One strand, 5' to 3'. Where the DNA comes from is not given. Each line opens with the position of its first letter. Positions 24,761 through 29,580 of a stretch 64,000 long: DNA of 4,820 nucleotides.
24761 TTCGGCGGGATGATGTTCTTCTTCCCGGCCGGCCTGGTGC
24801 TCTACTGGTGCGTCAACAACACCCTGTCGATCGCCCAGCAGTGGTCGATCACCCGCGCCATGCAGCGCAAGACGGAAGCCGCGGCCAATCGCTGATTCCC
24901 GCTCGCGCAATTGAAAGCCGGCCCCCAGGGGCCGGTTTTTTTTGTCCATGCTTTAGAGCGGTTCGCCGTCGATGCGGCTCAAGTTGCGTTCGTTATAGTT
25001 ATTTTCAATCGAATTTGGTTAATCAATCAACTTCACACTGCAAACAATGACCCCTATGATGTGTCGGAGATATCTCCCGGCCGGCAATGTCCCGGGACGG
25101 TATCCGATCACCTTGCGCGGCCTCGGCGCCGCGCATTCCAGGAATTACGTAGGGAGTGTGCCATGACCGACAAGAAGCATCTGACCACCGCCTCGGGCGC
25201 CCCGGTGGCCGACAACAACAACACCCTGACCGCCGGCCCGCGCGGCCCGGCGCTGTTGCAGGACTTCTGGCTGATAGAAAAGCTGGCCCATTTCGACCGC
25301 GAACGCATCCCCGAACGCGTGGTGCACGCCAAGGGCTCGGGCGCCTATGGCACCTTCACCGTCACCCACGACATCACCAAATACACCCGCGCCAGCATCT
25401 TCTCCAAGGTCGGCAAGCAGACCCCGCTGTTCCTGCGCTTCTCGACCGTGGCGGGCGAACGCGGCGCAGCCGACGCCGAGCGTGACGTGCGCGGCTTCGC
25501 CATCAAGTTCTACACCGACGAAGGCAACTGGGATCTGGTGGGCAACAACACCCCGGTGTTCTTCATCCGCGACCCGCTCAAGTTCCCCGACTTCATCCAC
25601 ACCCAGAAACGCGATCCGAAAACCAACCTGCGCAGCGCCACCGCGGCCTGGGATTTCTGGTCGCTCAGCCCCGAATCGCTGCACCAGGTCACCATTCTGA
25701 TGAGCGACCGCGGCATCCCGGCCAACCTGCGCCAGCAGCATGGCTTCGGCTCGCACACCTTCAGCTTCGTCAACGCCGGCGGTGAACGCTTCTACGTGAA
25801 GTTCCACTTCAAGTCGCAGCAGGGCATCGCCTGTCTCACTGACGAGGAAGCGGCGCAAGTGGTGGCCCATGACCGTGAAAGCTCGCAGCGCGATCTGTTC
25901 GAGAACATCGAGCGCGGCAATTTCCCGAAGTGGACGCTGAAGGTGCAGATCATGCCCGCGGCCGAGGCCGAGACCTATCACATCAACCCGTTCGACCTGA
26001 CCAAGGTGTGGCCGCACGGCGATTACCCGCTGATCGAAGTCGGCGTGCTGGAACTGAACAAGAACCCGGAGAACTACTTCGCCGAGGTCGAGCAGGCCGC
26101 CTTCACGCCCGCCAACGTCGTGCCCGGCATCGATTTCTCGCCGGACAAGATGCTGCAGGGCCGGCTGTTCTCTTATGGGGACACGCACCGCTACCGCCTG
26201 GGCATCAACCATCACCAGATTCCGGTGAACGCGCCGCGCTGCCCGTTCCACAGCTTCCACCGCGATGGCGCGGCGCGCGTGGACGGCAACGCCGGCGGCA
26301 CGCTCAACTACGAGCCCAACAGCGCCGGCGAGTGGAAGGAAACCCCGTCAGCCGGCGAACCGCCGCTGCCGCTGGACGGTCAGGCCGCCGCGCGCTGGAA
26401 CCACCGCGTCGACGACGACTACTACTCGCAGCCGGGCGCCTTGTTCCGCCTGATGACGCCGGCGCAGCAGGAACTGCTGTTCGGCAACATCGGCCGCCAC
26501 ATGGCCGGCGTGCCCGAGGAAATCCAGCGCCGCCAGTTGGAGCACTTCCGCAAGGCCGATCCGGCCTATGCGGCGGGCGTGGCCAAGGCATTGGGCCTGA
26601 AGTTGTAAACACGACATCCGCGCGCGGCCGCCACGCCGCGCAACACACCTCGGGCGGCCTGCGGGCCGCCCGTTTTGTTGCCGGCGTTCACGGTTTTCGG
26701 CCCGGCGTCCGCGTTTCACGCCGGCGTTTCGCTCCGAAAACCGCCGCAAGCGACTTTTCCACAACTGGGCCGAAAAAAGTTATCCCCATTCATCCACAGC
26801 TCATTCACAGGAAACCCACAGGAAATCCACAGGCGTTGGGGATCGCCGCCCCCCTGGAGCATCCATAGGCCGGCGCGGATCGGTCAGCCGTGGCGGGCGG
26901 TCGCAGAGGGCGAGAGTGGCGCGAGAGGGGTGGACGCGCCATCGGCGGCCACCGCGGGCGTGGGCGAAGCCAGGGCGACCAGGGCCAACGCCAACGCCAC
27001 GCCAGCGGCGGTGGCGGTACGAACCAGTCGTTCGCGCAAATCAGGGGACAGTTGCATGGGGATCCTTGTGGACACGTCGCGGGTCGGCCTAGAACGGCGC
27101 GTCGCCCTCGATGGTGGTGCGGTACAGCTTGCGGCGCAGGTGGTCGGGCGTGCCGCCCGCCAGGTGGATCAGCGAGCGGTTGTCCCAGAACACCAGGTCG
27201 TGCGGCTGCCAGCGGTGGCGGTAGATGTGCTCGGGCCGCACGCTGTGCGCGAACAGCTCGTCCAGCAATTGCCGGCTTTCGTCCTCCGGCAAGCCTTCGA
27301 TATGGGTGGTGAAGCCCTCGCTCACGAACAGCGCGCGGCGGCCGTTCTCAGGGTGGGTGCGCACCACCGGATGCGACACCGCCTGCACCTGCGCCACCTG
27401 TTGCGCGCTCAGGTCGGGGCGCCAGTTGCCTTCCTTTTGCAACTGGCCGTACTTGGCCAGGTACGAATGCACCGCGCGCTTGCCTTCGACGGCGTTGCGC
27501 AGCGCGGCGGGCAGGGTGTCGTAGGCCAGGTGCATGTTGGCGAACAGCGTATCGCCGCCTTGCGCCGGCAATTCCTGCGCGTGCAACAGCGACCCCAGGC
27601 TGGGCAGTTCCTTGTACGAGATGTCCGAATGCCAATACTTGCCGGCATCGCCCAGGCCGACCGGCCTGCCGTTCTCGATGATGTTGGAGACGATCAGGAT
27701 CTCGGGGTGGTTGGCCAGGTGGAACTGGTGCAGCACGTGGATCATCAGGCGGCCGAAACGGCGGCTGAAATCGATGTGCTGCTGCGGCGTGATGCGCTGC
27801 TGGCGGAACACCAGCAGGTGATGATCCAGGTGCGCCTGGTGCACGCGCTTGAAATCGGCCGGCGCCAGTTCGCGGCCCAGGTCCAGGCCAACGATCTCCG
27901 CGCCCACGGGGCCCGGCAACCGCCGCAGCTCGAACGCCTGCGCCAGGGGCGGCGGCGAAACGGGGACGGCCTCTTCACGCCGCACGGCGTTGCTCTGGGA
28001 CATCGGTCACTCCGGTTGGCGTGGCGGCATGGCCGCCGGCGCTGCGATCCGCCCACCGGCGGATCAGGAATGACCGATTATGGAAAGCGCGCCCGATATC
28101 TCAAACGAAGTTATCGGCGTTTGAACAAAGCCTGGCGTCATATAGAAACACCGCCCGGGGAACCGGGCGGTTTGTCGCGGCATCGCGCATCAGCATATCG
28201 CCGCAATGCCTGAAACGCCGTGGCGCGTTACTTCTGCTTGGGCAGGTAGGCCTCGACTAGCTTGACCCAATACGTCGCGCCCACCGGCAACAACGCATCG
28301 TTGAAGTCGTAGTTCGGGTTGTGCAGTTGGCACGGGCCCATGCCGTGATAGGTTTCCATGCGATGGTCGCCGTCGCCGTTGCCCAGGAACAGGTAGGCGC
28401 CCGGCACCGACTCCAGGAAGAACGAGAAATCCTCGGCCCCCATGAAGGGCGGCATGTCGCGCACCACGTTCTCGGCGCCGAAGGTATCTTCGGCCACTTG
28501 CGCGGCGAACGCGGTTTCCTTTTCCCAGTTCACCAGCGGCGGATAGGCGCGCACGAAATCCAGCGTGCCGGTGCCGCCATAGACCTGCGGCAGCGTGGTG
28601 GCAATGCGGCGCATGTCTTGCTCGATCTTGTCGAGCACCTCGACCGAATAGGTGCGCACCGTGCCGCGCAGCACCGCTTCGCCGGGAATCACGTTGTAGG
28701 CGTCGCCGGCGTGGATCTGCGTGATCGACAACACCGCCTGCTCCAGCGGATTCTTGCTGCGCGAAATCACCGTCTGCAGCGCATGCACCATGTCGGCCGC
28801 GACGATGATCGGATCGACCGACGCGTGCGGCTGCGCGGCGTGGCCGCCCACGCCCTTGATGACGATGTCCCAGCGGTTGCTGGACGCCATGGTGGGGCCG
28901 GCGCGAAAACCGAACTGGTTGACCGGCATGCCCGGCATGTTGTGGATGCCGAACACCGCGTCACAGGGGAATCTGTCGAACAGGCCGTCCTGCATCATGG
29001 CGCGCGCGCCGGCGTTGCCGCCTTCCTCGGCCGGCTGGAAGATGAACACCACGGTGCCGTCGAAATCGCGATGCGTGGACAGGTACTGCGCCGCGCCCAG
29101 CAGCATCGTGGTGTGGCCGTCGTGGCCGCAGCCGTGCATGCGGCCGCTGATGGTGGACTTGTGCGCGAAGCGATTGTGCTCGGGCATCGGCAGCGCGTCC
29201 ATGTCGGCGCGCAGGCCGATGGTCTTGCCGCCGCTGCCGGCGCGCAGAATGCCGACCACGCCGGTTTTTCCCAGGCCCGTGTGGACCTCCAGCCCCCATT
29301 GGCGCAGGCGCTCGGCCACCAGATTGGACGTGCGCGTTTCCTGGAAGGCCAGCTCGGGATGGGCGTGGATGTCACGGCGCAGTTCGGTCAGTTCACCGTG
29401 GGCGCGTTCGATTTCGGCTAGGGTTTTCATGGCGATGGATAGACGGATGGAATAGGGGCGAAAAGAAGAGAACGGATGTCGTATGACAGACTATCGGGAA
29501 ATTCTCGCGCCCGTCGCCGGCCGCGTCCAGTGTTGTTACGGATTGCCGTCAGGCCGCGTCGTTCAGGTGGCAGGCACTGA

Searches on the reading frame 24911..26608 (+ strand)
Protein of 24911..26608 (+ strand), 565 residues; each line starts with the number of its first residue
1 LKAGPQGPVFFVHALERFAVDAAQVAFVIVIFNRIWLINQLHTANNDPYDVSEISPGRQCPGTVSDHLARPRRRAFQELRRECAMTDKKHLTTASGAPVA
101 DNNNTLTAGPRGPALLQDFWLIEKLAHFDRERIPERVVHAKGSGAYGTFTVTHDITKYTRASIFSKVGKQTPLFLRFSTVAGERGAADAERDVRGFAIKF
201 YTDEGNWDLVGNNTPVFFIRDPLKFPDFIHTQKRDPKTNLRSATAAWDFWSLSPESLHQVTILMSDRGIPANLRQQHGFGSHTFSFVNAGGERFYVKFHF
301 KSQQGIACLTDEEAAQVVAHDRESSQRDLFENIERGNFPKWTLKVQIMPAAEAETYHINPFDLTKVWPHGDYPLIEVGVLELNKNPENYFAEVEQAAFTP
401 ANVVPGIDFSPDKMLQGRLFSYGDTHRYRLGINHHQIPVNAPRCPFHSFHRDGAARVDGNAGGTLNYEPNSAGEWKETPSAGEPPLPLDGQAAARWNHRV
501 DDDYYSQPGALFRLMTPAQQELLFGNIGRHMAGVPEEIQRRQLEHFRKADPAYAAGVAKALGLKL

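Call 8: search_protein_families(library=pfam, proteins=[window:24911-26608:+])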
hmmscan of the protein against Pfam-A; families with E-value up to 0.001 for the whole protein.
window:24911-26608:+ (565 aa): 2 families
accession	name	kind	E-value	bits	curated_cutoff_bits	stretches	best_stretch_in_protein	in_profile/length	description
PF00199.24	Catalase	-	2.6e-198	659.2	25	1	92-472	1-381/383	Catalase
PF06628.17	Catalase-rel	-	9.3e-23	80.6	30.1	1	502-561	5-65/65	Catalase-related immune-responsive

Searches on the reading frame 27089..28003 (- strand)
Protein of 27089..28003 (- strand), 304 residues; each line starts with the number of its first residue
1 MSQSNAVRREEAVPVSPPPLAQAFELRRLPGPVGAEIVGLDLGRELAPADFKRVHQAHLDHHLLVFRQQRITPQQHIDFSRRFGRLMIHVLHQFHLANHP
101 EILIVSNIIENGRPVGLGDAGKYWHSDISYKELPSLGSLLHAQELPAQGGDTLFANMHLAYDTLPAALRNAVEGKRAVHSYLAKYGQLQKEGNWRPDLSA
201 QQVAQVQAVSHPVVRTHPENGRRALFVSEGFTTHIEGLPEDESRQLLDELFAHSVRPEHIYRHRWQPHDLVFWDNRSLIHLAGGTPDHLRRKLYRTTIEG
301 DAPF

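Call 8: search_protein_families(library=pfam, proteins=[window:27089-28003:-])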
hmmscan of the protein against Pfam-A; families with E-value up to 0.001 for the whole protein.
window:27089-28003:- (304 aa): 1 family
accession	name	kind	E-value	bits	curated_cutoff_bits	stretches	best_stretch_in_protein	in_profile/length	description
PF02668.22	TauD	-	1.2e-66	225.9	27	1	26-297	2-267/267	Taurine catabolism dioxygenase TauD, TfdA family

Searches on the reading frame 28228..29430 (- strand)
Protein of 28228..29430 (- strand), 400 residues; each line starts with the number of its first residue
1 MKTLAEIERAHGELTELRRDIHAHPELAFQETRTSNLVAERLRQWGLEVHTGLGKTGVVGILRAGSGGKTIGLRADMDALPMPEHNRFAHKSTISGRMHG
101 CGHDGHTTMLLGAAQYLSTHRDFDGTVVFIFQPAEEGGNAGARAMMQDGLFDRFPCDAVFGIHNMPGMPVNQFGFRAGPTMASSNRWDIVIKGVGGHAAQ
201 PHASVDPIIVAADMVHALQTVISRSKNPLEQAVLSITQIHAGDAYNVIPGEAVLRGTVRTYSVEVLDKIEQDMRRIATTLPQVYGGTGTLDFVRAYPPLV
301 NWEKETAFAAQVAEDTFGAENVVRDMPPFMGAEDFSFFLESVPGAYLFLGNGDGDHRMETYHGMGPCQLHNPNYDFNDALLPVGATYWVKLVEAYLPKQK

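Call 8: search_protein_families(library=pfam, proteins=[window:28228-29430:-])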
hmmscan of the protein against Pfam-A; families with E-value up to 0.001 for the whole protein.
window:28228-29430:- (400 aa): 2 families
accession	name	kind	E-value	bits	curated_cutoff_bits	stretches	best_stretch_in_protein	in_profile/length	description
PF01546.33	Peptidase_M20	-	6.7e-49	167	24.6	1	73-393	2-205/206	Peptidase family M20/M25/M40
PF07687.19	M20_dimer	-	2.9e-13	50.1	21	1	186-279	8-101/107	Peptidase dimerisation domain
